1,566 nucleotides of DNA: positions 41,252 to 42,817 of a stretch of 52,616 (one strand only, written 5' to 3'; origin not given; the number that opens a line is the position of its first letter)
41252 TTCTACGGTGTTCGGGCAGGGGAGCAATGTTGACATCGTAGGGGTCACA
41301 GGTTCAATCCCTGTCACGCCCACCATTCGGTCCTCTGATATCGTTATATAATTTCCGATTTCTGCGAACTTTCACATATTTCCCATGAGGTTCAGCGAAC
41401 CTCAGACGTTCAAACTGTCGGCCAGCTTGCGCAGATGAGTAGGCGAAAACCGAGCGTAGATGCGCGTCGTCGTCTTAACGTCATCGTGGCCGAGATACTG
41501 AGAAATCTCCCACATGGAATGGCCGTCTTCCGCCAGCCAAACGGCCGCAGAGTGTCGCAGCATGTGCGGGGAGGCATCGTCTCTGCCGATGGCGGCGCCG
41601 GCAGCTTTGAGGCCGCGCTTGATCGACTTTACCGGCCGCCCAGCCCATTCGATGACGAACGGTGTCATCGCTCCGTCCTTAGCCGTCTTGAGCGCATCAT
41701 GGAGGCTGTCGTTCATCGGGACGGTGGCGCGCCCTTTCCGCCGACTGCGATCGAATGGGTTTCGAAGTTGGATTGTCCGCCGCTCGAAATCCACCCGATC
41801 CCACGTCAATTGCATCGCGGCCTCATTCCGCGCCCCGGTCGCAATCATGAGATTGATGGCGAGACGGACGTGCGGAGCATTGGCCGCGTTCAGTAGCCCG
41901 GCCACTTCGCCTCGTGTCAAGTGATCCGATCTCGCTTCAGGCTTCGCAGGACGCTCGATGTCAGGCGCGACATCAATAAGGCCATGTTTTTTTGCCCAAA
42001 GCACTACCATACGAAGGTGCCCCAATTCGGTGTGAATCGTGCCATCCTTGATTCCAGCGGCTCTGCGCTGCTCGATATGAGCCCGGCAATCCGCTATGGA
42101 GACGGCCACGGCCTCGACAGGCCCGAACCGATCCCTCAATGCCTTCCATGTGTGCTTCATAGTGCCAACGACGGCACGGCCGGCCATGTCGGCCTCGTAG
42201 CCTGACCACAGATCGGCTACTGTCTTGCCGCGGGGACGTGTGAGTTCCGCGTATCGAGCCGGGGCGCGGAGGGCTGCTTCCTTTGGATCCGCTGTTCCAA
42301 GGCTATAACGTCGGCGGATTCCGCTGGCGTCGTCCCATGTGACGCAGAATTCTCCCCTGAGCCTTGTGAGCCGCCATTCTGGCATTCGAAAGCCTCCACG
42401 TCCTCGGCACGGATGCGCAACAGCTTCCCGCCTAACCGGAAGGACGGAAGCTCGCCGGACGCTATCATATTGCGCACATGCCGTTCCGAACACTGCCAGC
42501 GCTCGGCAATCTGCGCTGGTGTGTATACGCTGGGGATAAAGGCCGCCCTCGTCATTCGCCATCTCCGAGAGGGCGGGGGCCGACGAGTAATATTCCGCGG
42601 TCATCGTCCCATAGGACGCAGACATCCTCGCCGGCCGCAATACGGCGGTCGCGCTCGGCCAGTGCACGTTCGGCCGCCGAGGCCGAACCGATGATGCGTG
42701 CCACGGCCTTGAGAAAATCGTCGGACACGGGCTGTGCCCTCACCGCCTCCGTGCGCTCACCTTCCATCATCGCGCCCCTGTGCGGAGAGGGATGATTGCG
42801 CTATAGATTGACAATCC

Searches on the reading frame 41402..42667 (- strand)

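Call 89: search_protein_families(library=pfam, proteins=[window:41402-42667:-], max_evalue=0.001)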
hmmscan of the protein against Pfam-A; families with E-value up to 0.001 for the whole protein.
window:41402-42667:- (421 aa): 1 family
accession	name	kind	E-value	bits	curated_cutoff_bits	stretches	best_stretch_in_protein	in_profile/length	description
PF00589.27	Phage_integrase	-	4.1e-22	79.2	27.1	1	250-408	3-169/172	Phage integrase family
